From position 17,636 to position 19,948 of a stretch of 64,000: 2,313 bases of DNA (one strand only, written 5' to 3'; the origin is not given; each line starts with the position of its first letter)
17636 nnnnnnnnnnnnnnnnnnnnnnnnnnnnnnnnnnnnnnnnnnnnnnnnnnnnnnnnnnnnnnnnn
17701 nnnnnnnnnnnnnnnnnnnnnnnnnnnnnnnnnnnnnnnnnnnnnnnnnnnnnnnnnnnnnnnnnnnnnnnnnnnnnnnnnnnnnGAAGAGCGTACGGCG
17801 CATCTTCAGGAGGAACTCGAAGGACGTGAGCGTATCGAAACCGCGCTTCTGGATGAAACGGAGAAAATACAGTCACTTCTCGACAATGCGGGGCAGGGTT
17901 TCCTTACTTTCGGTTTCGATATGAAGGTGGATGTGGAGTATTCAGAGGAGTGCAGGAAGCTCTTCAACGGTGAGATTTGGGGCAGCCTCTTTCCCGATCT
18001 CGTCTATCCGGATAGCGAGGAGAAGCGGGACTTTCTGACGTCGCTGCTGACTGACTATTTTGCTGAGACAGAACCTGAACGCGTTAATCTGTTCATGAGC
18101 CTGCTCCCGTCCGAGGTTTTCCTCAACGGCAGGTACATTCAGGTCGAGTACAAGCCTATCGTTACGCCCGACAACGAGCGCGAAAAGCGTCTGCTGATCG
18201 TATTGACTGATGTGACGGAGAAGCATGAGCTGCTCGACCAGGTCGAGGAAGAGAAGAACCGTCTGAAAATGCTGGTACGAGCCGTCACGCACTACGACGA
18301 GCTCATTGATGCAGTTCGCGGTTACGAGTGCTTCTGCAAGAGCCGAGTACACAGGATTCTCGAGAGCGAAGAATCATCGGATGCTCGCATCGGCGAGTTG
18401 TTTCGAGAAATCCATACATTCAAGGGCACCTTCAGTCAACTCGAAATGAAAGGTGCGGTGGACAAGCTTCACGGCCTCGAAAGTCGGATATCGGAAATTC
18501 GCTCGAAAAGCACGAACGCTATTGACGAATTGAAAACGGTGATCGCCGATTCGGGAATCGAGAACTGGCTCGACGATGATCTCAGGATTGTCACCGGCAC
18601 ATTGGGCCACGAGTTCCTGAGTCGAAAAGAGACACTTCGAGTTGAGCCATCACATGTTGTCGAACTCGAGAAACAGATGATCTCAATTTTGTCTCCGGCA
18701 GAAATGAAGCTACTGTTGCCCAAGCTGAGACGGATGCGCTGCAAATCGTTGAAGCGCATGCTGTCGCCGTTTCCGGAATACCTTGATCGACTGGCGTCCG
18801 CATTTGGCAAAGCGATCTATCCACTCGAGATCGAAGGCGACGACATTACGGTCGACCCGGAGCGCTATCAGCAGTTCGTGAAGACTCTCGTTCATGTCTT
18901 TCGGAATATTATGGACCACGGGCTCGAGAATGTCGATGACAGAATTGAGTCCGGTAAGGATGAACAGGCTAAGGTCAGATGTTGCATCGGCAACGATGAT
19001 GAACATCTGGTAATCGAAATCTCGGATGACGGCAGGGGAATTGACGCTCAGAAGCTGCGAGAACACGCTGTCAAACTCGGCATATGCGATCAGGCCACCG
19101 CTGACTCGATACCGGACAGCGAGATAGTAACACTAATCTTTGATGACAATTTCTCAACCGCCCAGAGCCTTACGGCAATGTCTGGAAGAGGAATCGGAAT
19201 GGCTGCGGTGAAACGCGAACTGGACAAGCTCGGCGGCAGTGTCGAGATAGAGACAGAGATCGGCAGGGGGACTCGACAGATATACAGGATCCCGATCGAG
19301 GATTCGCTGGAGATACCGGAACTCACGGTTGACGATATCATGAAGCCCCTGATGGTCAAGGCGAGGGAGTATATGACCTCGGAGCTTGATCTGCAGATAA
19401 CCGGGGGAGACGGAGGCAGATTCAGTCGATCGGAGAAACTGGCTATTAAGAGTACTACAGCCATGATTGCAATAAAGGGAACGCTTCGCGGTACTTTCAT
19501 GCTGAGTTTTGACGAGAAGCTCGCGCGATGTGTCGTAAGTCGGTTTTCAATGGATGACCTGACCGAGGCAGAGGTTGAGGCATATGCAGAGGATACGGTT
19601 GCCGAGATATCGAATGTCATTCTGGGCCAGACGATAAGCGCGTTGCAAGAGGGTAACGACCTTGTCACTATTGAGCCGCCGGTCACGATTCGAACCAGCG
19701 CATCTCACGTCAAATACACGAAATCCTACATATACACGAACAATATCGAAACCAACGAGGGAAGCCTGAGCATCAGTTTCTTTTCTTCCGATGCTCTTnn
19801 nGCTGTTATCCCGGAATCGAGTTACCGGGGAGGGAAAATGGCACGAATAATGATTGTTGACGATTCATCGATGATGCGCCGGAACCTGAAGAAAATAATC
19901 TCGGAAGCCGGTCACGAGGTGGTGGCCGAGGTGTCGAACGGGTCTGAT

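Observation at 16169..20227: MCP-independent chemosensory-type kinase: PAS array - Hpt - CheA catalytic core - CheX/CheC-like phosphatase in one polypeptide, with an adjacent CheY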

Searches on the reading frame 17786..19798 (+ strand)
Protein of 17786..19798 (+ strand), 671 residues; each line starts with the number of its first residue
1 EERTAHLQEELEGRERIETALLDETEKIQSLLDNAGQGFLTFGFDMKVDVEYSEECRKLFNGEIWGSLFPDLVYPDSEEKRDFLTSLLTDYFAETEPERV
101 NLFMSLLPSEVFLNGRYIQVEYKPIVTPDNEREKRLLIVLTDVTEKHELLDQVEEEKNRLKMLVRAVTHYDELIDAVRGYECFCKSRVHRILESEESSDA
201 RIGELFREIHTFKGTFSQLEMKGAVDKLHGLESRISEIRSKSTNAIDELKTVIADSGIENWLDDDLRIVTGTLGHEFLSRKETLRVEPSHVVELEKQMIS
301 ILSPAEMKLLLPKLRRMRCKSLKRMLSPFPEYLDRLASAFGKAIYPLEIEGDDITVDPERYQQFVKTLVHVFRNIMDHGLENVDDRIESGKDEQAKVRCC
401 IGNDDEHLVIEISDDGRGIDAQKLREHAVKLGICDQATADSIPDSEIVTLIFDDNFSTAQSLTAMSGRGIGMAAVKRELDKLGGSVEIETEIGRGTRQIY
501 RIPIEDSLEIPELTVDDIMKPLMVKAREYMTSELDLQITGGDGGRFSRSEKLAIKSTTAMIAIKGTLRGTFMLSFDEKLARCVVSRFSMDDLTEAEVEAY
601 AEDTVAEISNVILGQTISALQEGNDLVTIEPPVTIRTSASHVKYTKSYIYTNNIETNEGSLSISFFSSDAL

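Call 33: predict_structure(alignment_id=A1)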
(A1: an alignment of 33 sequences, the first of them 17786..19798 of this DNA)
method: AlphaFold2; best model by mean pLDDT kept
length: 671 residues; sequences in the alignment: 33
mean_pLDDT: 87.4   pTM: 0.68
mean pLDDT of the five models: 87.4, 86.2, 85.6, 84.8, 83.9
residues with pLDDT >= 90: 355; 70-90: 274; 50-70: 40; < 50: 2
segments of 3 or more residues with pLDDT < 50: none
pLDDT, mean of each block of 10 residues (from residue 1): 71 77 80 86 93 90 93 92 94 88 90 92 80 84 91 89 89 90 90 87 89 92 92 86 79 89 93 83 64 84 83 85 93 91 93 89 93 92 94 96 92 95 91 88 91 74 59 92 94 96 80 86 93 94 80 88 88 95 88 90 93 87 77 87 79 95 83 36
secondary structure, 60 per line:
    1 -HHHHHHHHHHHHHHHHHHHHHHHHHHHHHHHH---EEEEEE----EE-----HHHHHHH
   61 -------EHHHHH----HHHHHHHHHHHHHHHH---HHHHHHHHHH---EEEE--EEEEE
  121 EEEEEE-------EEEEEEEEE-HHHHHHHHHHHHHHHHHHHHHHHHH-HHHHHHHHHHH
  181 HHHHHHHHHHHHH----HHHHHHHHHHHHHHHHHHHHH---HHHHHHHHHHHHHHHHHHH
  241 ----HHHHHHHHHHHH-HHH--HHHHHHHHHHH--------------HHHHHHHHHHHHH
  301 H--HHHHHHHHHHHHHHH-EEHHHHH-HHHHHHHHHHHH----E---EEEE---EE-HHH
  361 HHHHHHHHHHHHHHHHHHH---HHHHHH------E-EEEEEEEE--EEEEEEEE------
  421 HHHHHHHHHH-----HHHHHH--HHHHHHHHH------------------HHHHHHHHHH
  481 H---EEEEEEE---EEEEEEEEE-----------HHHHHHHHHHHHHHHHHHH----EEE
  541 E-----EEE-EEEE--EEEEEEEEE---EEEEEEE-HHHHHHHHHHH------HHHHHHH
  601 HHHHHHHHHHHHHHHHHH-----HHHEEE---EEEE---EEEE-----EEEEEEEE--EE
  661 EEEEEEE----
elements in order: H2-33 E37-42 H54-60 H69-73 H78-93 H97-106 E110-113 E116-126 E134-142 H144-168 H170-193 H198-218 H222-240 H245-256 H263-273 H288-301 H304-318 H322-326 H328-339 E348-351 H358-379 H383-388 E397-404 E407-414 H421-430 H436-441 H444-452 H471-481 E485-491 E495-503 H515-533 E538-541 E547-549 E551-554 E557-565 E569-575 H577-587 H594-618 E627-629 E633-636 E640-643 E649-656 E659-667

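Call 40: fold_search(model_id=the predicted structure, library=pdb)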
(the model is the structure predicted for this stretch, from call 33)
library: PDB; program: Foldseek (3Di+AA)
matches with E <= 10: 629; with E <= 0.001: 301
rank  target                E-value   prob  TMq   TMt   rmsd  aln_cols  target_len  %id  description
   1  1i58_A                8.7e-14  1.00  0.26  0.86   3.0       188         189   32  STRUCTURE OF THE HISTIDINE KINASE CHEA ATP-BINDING DOMAIN IN COMPLEX WITH ATP ANALOG ADPCP AND MAGNESIUM (released 2001-08-26)
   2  4xiv_A                1.0e-13  1.00  0.27  0.67   5.7       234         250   27  Kinase and Dimerization (P3P4) of the Thermotoga maritima CheA kinase (released 2015-11-04)
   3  3ja6_C                1.3e-13  1.00  0.29  0.49   5.4       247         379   27  Cryo-electron Tomography and All-atom Molecular Dynamics Simulations Reveal a Novel Kinase Conformational Switch in Ba (released 2015-12-09)
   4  4xiv_B                3.5e-13  1.00  0.26  0.66   7.3       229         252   28  Kinase and Dimerization (P3P4) of the Thermotoga maritima CheA kinase (released 2015-11-04)
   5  6mi6_B                8.0e-13  1.00  0.26  0.89   2.6       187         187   33  STRUCTURE OF CHEA DOMAIN P4 IN COMPLEX WITH AN ADP ANALOG (released 2018-12-05)
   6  1i59_A                1.2e-12  1.00  0.25  0.88   2.4       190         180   30  STRUCTURE OF THE HISTIDINE KINASE CHEA ATP-BINDING DOMAIN IN COMPLEX WITH ADPNP AND MAGENSIUM (released 2001-08-26)
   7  1b3q_A                1.5e-12  1.00  0.26  0.46  21.2       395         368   18  CRYSTAL STRUCTURE OF CHEA-289, A SIGNAL TRANSDUCING HISTIDINE KINASE (released 1999-12-15)
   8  1i59_B                1.8e-12  1.00  0.26  0.87   3.6       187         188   32  STRUCTURE OF THE HISTIDINE KINASE CHEA ATP-BINDING DOMAIN IN COMPLEX WITH ADPNP AND MAGENSIUM (released 2001-08-26)
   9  1i5b_A                2.0e-12  1.00  0.25  0.88   3.5       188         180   29  STRUCTURE OF CHEA DOMAIN P4 IN COMPLEX WITH ADPNP AND MANGANESE (released 2001-08-26)
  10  1i5d                  2.1e-12  1.00  0.26  0.87   2.7       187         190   33  STRUCTURE OF CHEA DOMAIN P4 IN COMPLEX WITH TNP-ATP (released 2001-08-26)
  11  6mi6_A                2.3e-12  1.00  0.26  0.90   2.7       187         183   32  STRUCTURE OF CHEA DOMAIN P4 IN COMPLEX WITH AN ADP ANALOG (released 2018-12-05)
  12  1b3q_B                2.3e-12  1.00  0.28  0.48   6.3       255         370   26  CRYSTAL STRUCTURE OF CHEA-289, A SIGNAL TRANSDUCING HISTIDINE KINASE (released 1999-12-15)
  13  1i5c_B                2.5e-12  1.00  0.25  0.88   3.5       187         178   29  STRUCTURE OF CHEA DOMAIN P4 IN COMPLEX WITH ADP (released 2001-08-26)
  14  1i58_B                3.0e-12  1.00  0.24  0.88   3.6       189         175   28  STRUCTURE OF THE HISTIDINE KINASE CHEA ATP-BINDING DOMAIN IN COMPLEX WITH ATP ANALOG ADPCP AND MAGNESIUM (released 2001-08-26)
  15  1i5c_A                3.8e-12  1.00  0.25  0.87   3.2       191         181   27  STRUCTURE OF CHEA DOMAIN P4 IN COMPLEX WITH ADP (released 2001-08-26)
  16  6mi6_D                4.4e-12  1.00  0.25  0.89   2.4       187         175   31  STRUCTURE OF CHEA DOMAIN P4 IN COMPLEX WITH AN ADP ANALOG (released 2018-12-05)
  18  6mi6_C                4.6e-12  1.00  0.25  0.86   3.0       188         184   30  STRUCTURE OF CHEA DOMAIN P4 IN COMPLEX WITH AN ADP ANALOG (released 2018-12-05)
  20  1i5a_A                5.3e-12  1.00  0.25  0.87   2.5       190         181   29  STRUCTURE OF CHEA DOMAIN P4 IN COMPLEX WITH ADPCP AND MANGANESE (released 2001-08-26)
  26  1i5b_B                1.3e-11  1.00  0.26  0.91   2.1       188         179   30  STRUCTURE OF CHEA DOMAIN P4 IN COMPLEX WITH ADPNP AND MANGANESE (released 2001-08-26)
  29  1i5a_B                2.9e-11  1.00  0.25  0.91   1.9       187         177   30  STRUCTURE OF CHEA DOMAIN P4 IN COMPLEX WITH ADPCP AND MANGANESE (released 2001-08-26)
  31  2ch4_A                6.1e-11  1.00  0.26  0.52   3.1       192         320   31  Complex between Bacterial Chemotaxis histidine kinase CheA domains P4 and P5 and receptor-adaptor protein CheW (released 2006-04-18)
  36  2ch4_B                3.5e-10  1.00  0.24  0.51   2.5       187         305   28  Complex between Bacterial Chemotaxis histidine kinase CheA domains P4 and P5 and receptor-adaptor protein CheW (released 2006-04-18)
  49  3hm4_B                3.3e-08  1.00  0.20  0.81   3.0       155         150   21  CRYSTAL STRUCTURE OF A CHEMOTAXIS PROTEIN CHEX (DDE_0281) FROM DESULFOVIBRIO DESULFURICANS SUBSP. AT 1.30 A RESOLUTION (released 2009-06-23)
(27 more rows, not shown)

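Call 50: find_related_loci(query=A3, collection=genome_contigs, flank=5000)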
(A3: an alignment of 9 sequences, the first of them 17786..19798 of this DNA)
Query A3 (671 aa) in genome_contigs; peptide patterns used: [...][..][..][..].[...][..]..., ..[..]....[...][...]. (x = any residue, [..] = any of these).
429 stretches matched a pattern; 387 encode a relative of the query (tblastn E <= 1e-3); the best 80 are kept; 80 distinct loci.
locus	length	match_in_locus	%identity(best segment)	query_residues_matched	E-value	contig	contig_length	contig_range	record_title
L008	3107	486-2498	42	2-670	0e+0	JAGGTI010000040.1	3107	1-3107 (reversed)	MAG: Candidatus Zixiibacteriota bacterium isolate AUK044 PB_MANV_044_c_000000001439, whole genome shotgun sequence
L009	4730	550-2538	39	8-668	3e-167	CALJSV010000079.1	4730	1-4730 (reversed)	MAG: uncultured Clostridia bacterium isolate R1_Bin_METABAT__56_1 genome assembly, contig: c_000000415228, whole genome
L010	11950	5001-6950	40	17-665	4e-162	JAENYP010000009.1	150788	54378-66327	MAG: Thermincola ferriacetica isolate BL5_bin.1 BL5_bin1_NODE_54_length_150788_cov_59.804787, whole genome shotgun seque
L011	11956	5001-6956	36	15-665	2e-151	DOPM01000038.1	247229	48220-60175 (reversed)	MAG TPA_asm: Desulfosporosinus sp. isolate UBA8487 contig_385, whole genome shotgun sequence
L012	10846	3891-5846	37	15-665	1e-151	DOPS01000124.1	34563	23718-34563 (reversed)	MAG TPA_asm: Desulfosporosinus sp. isolate UBA8488 contig_1807, whole genome shotgun sequence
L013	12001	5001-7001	38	1-665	7e-151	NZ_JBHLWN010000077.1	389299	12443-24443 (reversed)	Paenibacillus chartarius strain CCM 7759 platanus_K_21_77_103, whole genome shotgun sequence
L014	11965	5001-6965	37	15-670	9e-150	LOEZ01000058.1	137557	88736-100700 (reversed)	MAG: Gracilibacter sp. BRH_c7a BRHa_1003740, whole genome shotgun sequence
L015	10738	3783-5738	36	15-665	5e-148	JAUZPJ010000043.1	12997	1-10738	MAG: Bacillota bacterium isolate bin54(3d) LAKLFDKO_43, whole genome shotgun sequence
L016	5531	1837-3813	36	12-669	3e-149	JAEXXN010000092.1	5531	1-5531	MAG: Bacillota bacterium isolate OH_HDB_150 k127_946417, whole genome shotgun sequence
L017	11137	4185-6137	38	14-668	9e-147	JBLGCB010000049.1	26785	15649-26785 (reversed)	MAG: Phenylobacterium sp. isolate 3300055174_78 Ga0535679_0000835, whole genome shotgun sequence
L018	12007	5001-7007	37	1-665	7e-147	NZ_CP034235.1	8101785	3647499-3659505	Paenibacillus psychroresistens strain ML311-T8 chromosome, complete genome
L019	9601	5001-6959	36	15-668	6e-145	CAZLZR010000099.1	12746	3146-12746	MAG TPA_asm: uncultured Acetivibrio sp. isolate binchicken_co152_19 genome assembly, contig: NODE_5178_length_12746_cov_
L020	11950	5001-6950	36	15-665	9e-145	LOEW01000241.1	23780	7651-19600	MAG: Desulfosporosinus sp. BRH_c37 BRHa_1005652, whole genome shotgun sequence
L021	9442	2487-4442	36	12-664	1e-144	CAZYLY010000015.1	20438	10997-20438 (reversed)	MAG TPA_asm: uncultured Syntrophomonadaceae bacterium isolate SRP192927_co2_574 genome assembly, contig: NODE_4002_lengt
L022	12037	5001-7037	34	1-669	9e-141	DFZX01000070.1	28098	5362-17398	MAG TPA_asm: Bacillales bacterium UBA4045 UBA4045_contig_23719, whole genome shotgun sequence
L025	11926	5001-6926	36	25-665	2e-140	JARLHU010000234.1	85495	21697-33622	MAG: Desulfosporosinus sp. isolate MAG_BO167 MetaBAT2_Bin_167_sub_Oxic_k141_2350743, whole genome shotgun sequence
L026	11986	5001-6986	37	7-667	2e-140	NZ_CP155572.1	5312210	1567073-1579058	Sporomusa malonica strain DSM 5090 chromosome, complete genome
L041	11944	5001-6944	35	2-658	5e-127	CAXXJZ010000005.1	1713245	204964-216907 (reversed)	MAG: uncultured Thermotogae bacterium isolate 23f89288-7d88-4897-b737-0766b8824836 genome assembly, contig: contig_5, wh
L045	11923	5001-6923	34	27-667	2e-125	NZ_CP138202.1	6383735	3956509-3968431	Wukongibacter baidiensis strain DY30321 chromosome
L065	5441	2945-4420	38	2-505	2e-111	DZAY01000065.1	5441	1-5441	MAG TPA_asm: Helicobacter cetorum isolate SulCav_PC08_66_28_13 SulCav_PC08-66_17613_length_5441_cov_5.912551, whole geno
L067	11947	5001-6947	33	1-665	9e-110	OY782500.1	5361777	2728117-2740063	MAG: Vallitaleaceae bacterium isolate 08788439-a597-456a-b4e9-0d8f61821b33 genome assembly, chromosome: 1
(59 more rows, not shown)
